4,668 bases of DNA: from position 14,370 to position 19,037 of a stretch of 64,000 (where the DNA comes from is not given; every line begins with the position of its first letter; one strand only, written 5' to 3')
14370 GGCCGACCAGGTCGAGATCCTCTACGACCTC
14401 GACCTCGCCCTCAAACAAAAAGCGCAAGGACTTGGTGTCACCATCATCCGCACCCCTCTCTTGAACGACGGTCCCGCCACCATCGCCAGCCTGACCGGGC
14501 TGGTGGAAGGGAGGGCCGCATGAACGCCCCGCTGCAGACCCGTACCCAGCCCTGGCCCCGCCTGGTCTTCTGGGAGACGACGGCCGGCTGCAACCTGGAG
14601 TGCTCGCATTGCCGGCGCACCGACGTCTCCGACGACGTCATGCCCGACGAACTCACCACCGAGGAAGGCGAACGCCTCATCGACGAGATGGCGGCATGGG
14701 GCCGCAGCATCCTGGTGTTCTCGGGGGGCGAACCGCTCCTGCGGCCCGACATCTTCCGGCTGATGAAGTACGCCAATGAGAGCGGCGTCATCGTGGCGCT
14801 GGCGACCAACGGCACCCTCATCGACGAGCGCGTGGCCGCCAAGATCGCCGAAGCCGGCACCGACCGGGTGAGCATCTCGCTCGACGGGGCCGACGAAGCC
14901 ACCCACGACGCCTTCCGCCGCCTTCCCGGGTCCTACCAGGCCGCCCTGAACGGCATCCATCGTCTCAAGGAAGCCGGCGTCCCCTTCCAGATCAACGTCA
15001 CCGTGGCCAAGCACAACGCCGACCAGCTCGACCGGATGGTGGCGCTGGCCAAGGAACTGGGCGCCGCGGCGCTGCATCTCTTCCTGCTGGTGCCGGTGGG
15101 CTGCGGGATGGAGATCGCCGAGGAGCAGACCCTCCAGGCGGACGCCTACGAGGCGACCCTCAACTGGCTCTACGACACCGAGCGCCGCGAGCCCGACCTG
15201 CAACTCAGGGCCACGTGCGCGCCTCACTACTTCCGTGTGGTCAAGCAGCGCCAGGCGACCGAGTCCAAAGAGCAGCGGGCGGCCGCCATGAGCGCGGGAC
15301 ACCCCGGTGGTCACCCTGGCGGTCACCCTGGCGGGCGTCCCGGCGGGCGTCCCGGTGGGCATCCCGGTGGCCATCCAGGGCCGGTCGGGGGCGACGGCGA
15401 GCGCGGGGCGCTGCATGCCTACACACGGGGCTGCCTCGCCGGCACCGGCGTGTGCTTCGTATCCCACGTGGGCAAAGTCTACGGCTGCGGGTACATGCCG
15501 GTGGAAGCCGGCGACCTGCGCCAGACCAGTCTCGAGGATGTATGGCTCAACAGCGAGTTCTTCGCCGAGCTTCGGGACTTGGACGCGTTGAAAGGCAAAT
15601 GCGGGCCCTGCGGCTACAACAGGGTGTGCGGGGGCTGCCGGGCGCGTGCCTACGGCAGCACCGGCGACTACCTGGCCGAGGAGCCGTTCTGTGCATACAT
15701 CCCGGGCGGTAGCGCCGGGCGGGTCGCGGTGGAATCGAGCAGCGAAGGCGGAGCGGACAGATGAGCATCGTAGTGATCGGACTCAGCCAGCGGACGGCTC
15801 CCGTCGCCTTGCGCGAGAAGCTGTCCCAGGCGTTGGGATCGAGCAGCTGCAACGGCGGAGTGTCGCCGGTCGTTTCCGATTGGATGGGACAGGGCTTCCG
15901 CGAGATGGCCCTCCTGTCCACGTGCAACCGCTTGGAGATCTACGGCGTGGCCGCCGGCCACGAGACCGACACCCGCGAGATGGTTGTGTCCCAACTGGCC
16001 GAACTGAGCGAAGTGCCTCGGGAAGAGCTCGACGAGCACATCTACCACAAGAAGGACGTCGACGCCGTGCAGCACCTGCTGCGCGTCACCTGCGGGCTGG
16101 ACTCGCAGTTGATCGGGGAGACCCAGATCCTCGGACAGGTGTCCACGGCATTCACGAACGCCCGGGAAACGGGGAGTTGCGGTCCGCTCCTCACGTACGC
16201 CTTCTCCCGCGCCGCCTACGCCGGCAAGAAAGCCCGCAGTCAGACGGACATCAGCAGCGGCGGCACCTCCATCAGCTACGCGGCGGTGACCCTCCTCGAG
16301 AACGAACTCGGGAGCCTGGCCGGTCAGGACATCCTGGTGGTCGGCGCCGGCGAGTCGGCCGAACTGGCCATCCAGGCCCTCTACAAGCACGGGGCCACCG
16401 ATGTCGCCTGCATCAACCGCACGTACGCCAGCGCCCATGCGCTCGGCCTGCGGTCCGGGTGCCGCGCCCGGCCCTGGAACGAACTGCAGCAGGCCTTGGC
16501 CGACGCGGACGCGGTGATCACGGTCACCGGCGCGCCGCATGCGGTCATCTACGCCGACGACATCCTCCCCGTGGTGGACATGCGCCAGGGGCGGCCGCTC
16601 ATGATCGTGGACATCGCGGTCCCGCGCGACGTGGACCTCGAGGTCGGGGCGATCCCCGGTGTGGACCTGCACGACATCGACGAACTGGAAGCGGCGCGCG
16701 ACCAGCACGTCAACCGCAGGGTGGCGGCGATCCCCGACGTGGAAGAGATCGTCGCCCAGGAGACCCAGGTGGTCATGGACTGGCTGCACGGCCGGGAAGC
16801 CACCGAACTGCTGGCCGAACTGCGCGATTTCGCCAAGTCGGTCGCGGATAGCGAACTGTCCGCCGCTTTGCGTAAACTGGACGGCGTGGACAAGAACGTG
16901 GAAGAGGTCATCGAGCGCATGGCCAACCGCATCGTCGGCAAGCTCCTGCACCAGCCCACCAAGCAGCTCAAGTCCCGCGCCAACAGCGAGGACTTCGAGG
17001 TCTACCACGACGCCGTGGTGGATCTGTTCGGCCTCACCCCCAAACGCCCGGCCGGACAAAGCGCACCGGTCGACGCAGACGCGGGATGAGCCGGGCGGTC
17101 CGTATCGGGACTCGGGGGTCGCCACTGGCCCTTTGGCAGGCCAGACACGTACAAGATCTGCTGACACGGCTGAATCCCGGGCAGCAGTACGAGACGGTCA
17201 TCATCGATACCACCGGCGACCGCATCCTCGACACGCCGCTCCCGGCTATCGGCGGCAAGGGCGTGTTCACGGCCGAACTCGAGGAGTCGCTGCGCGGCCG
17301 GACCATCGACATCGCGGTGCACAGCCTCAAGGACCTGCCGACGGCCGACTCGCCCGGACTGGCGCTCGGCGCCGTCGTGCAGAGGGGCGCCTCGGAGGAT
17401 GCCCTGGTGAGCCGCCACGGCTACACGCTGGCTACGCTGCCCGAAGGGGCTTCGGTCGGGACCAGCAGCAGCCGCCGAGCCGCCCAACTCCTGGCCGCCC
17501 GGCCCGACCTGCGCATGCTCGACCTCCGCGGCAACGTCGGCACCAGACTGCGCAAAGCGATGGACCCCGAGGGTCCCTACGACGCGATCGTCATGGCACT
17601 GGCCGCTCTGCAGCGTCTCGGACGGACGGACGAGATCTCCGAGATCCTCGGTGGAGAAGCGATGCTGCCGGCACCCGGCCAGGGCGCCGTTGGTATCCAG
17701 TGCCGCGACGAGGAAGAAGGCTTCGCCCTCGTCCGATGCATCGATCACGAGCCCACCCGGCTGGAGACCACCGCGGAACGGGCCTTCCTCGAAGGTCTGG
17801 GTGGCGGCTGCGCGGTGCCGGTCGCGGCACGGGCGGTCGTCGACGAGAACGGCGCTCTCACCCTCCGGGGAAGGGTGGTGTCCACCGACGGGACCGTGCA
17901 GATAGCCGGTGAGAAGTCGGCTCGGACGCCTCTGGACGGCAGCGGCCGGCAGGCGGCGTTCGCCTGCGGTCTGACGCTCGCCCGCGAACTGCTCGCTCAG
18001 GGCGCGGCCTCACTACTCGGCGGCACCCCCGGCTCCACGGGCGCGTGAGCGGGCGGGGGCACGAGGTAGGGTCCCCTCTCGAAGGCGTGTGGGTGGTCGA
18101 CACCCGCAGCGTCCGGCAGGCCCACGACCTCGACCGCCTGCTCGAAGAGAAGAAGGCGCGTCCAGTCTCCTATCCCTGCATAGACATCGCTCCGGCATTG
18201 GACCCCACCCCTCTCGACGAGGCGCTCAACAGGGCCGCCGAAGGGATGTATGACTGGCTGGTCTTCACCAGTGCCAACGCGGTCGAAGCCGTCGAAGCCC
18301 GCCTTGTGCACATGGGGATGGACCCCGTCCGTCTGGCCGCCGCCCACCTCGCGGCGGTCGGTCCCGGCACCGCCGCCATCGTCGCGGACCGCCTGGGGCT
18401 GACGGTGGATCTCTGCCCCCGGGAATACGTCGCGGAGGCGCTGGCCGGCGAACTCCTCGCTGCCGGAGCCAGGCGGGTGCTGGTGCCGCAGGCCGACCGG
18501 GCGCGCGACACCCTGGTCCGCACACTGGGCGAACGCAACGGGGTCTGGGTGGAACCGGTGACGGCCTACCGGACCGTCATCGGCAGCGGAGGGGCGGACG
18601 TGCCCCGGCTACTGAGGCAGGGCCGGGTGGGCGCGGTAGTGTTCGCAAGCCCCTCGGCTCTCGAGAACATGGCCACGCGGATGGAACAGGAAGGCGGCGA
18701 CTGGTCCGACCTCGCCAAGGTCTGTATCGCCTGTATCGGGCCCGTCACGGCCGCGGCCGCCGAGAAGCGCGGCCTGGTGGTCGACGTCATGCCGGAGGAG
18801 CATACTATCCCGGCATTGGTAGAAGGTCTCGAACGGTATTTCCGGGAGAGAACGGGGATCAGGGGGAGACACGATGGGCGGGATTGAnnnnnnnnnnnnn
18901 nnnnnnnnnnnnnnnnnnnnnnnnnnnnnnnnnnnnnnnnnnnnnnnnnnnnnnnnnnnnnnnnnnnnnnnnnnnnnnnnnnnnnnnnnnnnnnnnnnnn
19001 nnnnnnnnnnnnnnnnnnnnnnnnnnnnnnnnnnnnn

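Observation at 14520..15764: AhbD/NirJ-type SPASM radical-SAM gene embedded in an otherwise coproporphyrin-dependent (hemH-hemY) heme operon with no hemQ/chdC in the cluster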

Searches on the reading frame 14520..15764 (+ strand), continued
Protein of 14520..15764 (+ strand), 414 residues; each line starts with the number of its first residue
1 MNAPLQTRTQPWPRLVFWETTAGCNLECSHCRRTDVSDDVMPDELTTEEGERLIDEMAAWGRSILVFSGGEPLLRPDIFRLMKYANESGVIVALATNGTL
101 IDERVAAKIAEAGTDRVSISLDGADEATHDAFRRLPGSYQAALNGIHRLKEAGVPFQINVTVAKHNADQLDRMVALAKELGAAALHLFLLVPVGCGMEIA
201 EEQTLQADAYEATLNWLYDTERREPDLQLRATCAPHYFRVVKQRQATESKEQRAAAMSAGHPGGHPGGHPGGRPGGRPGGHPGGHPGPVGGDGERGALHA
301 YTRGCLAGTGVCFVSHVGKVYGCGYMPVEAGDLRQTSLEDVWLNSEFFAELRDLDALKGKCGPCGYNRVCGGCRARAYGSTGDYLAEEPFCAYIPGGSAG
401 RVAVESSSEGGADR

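Call 63: search_protein_families(library=pfam, proteins=[L064:8293-9828:+, L064:6136-8163:+, L064:11497-12405:+, L076:7677-9782:+, L076:11175-12365:+, L072:4266-6197:+, L077:3342-4610:+, L077:2227-3339:+, L039:11419-12990:-, L052:7663-9195:+], max_evalue=0.00001)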
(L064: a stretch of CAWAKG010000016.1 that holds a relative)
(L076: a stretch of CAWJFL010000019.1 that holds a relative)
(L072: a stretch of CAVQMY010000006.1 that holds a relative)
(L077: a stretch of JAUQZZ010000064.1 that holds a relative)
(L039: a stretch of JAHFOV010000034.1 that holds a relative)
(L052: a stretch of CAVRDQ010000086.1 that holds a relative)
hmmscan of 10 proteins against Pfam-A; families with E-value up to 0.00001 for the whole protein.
L064:8293-9828:+ (511 aa): 3 families
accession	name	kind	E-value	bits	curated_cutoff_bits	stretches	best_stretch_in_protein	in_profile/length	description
PF03264.19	Cytochrom_NNT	-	5.1e-15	56.1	24.1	1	106-198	3-99/174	NapC/NirT cytochrome c family, N-terminal region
PF14537.11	Cytochrom_c3_2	-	4.7e-08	33.8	25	1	441-506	7-65/79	Cytochrome c3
PF14522.11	Cytochrome_C7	-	6.5e-08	32.7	24.8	0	435-468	43-67/67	Cytochrome c7 and related cytochrome c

L064:6136-8163:+ (675 aa): 5 families
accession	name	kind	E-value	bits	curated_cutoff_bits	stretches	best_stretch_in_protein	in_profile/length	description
PF14522.11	Cytochrome_C7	-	7.6e-19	67.7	24.8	0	39-108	9-66/67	Cytochrome c7 and related cytochrome c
PF01292.26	Ni_hydr_CYTB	-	3.3e-18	66.5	30.1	1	435-611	1-164/179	Prokaryotic cytochrome b561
PF14537.11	Cytochrom_c3_2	-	2.8e-12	47.4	25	0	36-108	19-78/79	Cytochrome c3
PF22113.1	Mtrc-MtrF_II-IV_dom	-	3e-12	46.8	30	1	131-339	6-165/176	Outer membrane cytochrome MtrC/MtrF-like, domains II/IV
PF09699.15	Paired_CXXCH_1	-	4.5e-11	42.7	20.6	0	263-298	9-39/41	Doubled CXXCH motif (Paired_CXXCH_1)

L064:11497-12405:+ (302 aa): 1 family
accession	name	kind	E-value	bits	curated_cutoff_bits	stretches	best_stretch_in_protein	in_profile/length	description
PF13174.12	TPR_6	-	2.2e-06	28.4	26.3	0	151-183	1-32/33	Tetratricopeptide repeat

L076:7677-9782:+ (701 aa): 0 families

L076:11175-12365:+ (396 aa): 2 families
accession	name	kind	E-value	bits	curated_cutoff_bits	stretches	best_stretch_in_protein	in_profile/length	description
PF04055.27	Radical_SAM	-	3.8e-28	99.2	29.5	1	40-193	2-163/166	Radical SAM superfamily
PF13353.11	Fer4_12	-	1.6e-06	28.9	22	1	42-143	12-115/137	4Fe-4S single cluster domain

L072:4266-6197:+ (643 aa): 0 families

L077:3342-4610:+ (422 aa): 17 families
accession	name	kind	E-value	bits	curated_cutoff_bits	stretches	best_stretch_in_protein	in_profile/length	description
PF13414.12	TPR_11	-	1.4e-33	114.7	26.8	2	65-106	1-42/42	TPR repeat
PF07719.23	TPR_2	-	4.3e-31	104.9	27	2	26-57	3-34/34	Tetratricopeptide repeat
PF00515.34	TPR_1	-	1.6e-30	104.1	27.8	2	25-57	2-34/34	Tetratricopeptide repeat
PF13432.12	TPR_16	-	1.3e-20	73.9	32.7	1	29-91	2-64/65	Tetratricopeptide repeat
PF13181.12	TPR_8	-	1.8e-20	71.7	25.7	1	27-56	4-33/34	Tetratricopeptide repeat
PF13431.12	TPR_17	-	1.5e-18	65.9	24.4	1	47-78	2-33/34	Tetratricopeptide repeat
PF14559.12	TPR_19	-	3.4e-18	66.2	25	1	35-78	2-45/68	Tetratricopeptide repeat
PF13424.12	TPR_12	-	1.3e-14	54.6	30.1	1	29-88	8-75/77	Tetratricopeptide repeat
PF13428.12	TPR_14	-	1.6e-14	53.4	23.5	0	214-252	2-40/44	Tetratricopeptide repeat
PF13176.12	TPR_7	-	5.2e-12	45.3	27.9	0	28-57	3-34/36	Tetratricopeptide repeat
PF13174.12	TPR_6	-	1.2e-09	38.6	26.3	0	62-90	4-32/33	Tetratricopeptide repeat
PF13371.12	TPR_9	-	5.6e-09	36.3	35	0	21-59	26-64/73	Tetratricopeptide repeat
PF23914.1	TPR_CcmH_CycH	-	9.1e-09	35.8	42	0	22-121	48-150/158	Cytochrome c-type biogenesis protein H TPR domain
PF13374.12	TPR_10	-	1.3e-08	35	27.5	0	213-236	2-25/42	Tetratricopeptide repeat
PF24575.1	TPR_Slam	-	5.3e-08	33.7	35.2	0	67-115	56-104/104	Surface lipoprotein assembly modifier, N-terminal TPR repeats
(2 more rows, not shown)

L077:2227-3339:+ (370 aa): 2 families
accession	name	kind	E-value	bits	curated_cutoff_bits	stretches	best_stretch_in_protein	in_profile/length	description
PF16317.11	Glyco_hydro_99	-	6e-12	45.8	33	0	65-192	56-163/341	Glycosyl hydrolase family 99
PF14307.12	Glyco_tran_WbsX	-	3.4e-06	27.2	25.1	0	289-365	270-350/350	Glycosyltransferase WbsX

L039:11419-12990:- (523 aa): 1 family
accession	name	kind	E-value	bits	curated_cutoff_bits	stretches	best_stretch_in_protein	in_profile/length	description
PF17164.10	DUF5122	-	4.6e-19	68.8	27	0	237-268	2-32/36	Domain of unknown function (DUF5122) beta-propeller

L052:7663-9195:+ (510 aa): 3 families
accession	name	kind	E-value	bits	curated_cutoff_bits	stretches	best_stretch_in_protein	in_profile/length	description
PF03264.19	Cytochrom_NNT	-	4.9e-11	43.1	24.1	1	112-200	7-99/174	NapC/NirT cytochrome c family, N-terminal region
PF14522.11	Cytochrome_C7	-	8.7e-10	38.7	24.8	0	433-466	43-67/67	Cytochrome c7 and related cytochrome c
PF14537.11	Cytochrom_c3_2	-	8.5e-08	33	25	0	440-505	8-65/79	Cytochrome c3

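Call 64: search_protein_families(library=ncbifam, proteins=[L076:11175-12365:+, L076:12389-13759:+, L078:12292-13743:+], max_evalue=1e-10)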
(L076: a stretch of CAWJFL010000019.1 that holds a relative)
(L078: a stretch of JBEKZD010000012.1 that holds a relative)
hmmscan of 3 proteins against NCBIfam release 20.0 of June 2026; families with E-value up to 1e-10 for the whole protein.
L076:11175-12365:+ (396 aa): 50 families (the best 25 are shown)
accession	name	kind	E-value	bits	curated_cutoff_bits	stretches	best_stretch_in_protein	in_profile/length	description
TIGR04054.1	rSAM_NirJ1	equivalog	1.9e-165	550.2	650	1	2-386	1-387/387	putative heme d1 biosynthesis radical SAM protein NirJ1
TIGR04546.1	rSAM_ahbC_deAc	equivalog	2.3e-149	497.5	650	1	3-386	2-390/390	12,18-didecarboxysiroheme deacetylase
TIGR04051.1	rSAM_NirJ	equivalog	5.4e-126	420.3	515.45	1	34-387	1-354/354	heme d1 biosynthesis radical SAM protein NirJ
TIGR04347.1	pseudo_SAM_Halo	equivalog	6e-125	417.5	525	1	3-386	2-390/390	TIGR04347 family pseudo-SAM/SPASM protein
TIGR04053.2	TIGR04053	equivalog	3.7e-68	230.4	395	1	33-380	5-363/366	TIGR04053 family radical SAM/SPASM domain-containing protein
TIGR04545.1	rSAM_ahbD_hemeb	equivalog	1.6e-64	218.5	500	1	36-380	1-336/339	heme b synthase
TIGR04055.1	rSAM_NirJ2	equivalog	1.5e-57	195.6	500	1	36-380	1-323/326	putative heme d1 biosynthesis radical SAM protein NirJ2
TIGR03962.1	mycofact_rSAM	equivalog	8.1e-43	146.9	265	1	37-221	14-198/339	mycofactocin radical SAM maturase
TIGR04303.1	GeoRSP_rSAM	equivalog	4.7e-37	128.3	400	1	37-380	7-325/325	GeoRSP system radical SAM/SPASM protein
TIGR04250.1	SCM_rSAM_ScmE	equivalog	2.6e-32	112.1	400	1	40-371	8-337/358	SynChlorMet cassette radical SAM/SPASM protein ScmE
TIGR04251.1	SCM_rSAM_ScmF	equivalog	9.2e-32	110.8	400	1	39-218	8-191/353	SynChlorMet cassette radical SAM/SPASM protein ScmF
NF050035.1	rSAM_WgK_link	exception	4e-31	108.3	650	1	37-384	11-366/367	radical SAM/SPASM peptide maturase WgkB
NF045574.1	sacti_mat_StsB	exception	1.7e-30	106.3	625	1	35-216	96-276/466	StsB family radical SAM/SPASM domain sactipeptide maturase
TIGR04103.1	rSAM_nif11_3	equivalog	4.3e-30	104.6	725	1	35-380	5-343/412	nif11-class peptide radical SAM maturase 3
TIGR04133.1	rSAM_w_lipo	hypoth_equivalog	1.3e-27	96.7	425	1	36-360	25-330/350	TIGR04133 family radical SAM/SPASM protein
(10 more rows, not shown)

L076:12389-13759:+ (456 aa): 0 families

L078:12292-13743:+ (483 aa): 0 families

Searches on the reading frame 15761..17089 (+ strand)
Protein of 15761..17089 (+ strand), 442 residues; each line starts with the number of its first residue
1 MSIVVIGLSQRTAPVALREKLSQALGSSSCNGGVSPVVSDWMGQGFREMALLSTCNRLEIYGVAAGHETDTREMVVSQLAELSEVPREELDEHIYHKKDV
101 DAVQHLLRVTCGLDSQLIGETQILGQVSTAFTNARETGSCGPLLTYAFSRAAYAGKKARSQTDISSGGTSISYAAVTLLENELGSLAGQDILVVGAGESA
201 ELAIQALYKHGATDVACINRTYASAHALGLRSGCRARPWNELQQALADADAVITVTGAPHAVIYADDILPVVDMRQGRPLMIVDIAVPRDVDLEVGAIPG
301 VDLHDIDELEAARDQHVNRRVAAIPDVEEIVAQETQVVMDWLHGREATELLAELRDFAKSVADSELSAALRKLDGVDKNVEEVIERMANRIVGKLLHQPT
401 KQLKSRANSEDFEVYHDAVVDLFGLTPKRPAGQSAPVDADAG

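Call 3: search_protein_families(library=ncbifam, proteins=[window:15761-17089:+], max_evalue=0.00001)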
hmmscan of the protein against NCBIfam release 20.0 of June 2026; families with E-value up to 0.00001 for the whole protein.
window:15761-17089:+ (442 aa): 9 families
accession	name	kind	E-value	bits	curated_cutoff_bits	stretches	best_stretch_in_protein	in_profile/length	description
TIGR01035.1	hemA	equivalog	2.7e-110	369.2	209.55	1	3-425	1-415/416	glutamyl-tRNA reductase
NF000744.0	PRK00045.1-3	equivalog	2e-109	366.4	429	1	1-437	1-436/447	glutamyl-tRNA reductase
NF000750.0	PRK00045.3-4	equivalog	2.9e-61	207.8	289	1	50-438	43-426/439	glutamyl-tRNA reductase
NF000752.0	PRK00045.4-2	equivalog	4.1e-37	128.3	381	1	48-423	46-396/412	glutamyl-tRNA reductase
NF010548.0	PRK13940.1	equivalog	2.2e-31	109.1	469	1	50-406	45-392/414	glutamyl-tRNA reductase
NF000751.1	PRK00045.4-1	equivalog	2.7e-25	89.3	478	1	48-405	46-383/426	glutamyl-tRNA reductase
NF001909.0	PRK00676.1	equivalog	6.2e-18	64.9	478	1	1-220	1-206/338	glutamyl-tRNA reductase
NF005603.0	PRK07340.1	equivalog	9.2e-07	28.4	266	1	174-265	112-206/307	delta(1)-pyrroline-2-carboxylate reductase family protein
NF001312.0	PRK00258.1-4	equivalog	1.3e-06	27.9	295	1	188-256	127-197/285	shikimate dehydrogenase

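Call 4: search_protein_families(library=pfam, proteins=[window:15761-17089:+], max_evalue=0.00001)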
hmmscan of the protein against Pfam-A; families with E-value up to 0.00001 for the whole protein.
window:15761-17089:+ (442 aa): 3 families
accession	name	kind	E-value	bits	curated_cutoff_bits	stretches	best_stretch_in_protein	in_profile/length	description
PF05201.20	GlutR_N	-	1.5e-40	138.9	27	1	6-162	1-151/151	Glutamyl-tRNAGlu reductase, N-terminal domain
PF01488.26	Shikimate_DH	-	9.4e-32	110.4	24.3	1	178-311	2-137/138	Shikimate / quinate 5-dehydrogenase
PF00745.25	GlutR_dimer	-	1.4e-23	83.5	22.9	1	327-425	2-99/99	Glutamyl-tRNAGlu reductase, dimerisation domain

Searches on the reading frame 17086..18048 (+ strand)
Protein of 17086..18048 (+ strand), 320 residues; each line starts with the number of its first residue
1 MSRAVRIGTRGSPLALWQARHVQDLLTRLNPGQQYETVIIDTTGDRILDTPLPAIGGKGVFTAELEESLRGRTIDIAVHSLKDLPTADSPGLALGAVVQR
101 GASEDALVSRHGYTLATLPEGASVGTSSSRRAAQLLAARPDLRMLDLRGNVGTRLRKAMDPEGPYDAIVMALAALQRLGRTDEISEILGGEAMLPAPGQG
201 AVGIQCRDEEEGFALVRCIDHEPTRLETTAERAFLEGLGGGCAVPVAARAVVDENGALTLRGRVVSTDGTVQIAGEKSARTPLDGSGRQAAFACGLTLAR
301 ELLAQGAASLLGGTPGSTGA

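Call 3: search_protein_families(library=ncbifam, proteins=[window:17086-18048:+], max_evalue=0.00001)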
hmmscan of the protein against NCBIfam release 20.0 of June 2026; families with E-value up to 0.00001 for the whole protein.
window:17086-18048:+ (320 aa): 2 families
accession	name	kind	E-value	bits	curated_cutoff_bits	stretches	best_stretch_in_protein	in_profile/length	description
TIGR00212.1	hemC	equivalog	5.1e-98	327.7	164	1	5-305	1-292/293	hydroxymethylbilane synthase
NF002202.0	PRK01066.1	equivalog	3.7e-33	114.7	251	1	3-212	19-221/241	hydroxymethylbilane synthase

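Call 4: search_protein_families(library=pfam, proteins=[window:17086-18048:+], max_evalue=0.00001)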
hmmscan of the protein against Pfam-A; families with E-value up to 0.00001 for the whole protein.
window:17086-18048:+ (320 aa): 2 families
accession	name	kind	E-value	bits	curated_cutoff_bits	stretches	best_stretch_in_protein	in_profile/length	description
PF01379.25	Porphobil_deam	-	2.4e-76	256.3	22.1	1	5-211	1-203/207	Porphobilinogen deaminase, dipyromethane cofactor binding domain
PF03900.20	Porphobil_deamC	-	3e-17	63.2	26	1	226-303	2-73/74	Porphobilinogen deaminase, C-terminal domain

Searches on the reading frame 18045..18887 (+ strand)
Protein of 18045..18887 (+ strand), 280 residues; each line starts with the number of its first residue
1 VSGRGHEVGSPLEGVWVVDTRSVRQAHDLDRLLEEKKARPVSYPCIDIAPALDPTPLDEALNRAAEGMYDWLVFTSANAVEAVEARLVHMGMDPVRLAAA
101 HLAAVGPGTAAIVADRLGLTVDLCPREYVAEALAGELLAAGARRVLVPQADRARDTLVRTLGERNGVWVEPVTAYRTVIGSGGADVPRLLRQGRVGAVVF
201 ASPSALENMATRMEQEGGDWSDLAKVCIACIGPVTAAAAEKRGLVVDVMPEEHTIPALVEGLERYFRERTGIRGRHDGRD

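Call 3: search_protein_families(library=ncbifam, proteins=[window:18045-18887:+], max_evalue=0.00001)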
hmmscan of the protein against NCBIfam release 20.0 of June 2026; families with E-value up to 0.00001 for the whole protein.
window:18045-18887:+ (280 aa): 10 families
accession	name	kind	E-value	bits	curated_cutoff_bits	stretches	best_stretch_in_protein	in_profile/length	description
NF004593.0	PRK05928.4-2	equivalog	3.1e-30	105.4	275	1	17-261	5-238/247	uroporphyrinogen-III synthase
NF004583.0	PRK05928.1-5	equivalog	5.7e-23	81.7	432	1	13-261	5-244/250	uroporphyrinogen-III synthase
NF004587.0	PRK05928.2-5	equivalog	1.2e-21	77.4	246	1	27-264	18-239/245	uroporphyrinogen-III synthase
NF005411.0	PRK06975.1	equivalog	6e-19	67.8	414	1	16-179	8-178/660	fused uroporphyrinogen-III synthase HemD/membrane protein HemX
NF004592.0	PRK05928.4-1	equivalog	2.3e-14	53.6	332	1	17-262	4-232/237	uroporphyrinogen-III synthase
NF004594.0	PRK05928.4-3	equivalog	6.3e-14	51.9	365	1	66-263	44-230/237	uroporphyrinogen-III synthase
NF004586.0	PRK05928.2-4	equivalog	3.4e-11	43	401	1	51-258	33-230/240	uroporphyrinogen-III synthase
NF005568.0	PRK07239.1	equivalog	6.2e-11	41.8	273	1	10-263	8-272/381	uroporphyrinogen-III synthase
NF004585.0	PRK05928.2-2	equivalog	2.3e-08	33.8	241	1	17-228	5-210/255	uroporphyrinogen-III synthase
NF004584.0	PRK05928.2-1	equivalog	1.1e-07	31.5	233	1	22-269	13-268/269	uroporphyrinogen-III synthase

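Call 4: search_protein_families(library=pfam, proteins=[window:18045-18887:+], max_evalue=0.00001)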
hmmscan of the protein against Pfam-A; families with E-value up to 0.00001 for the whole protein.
window:18045-18887:+ (280 aa): 1 family
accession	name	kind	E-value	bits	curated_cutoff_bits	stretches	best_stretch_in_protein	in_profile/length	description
PF02602.20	HEM4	-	1e-56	192.1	27.5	1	29-260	3-231/231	Uroporphyrinogen-III synthase HemD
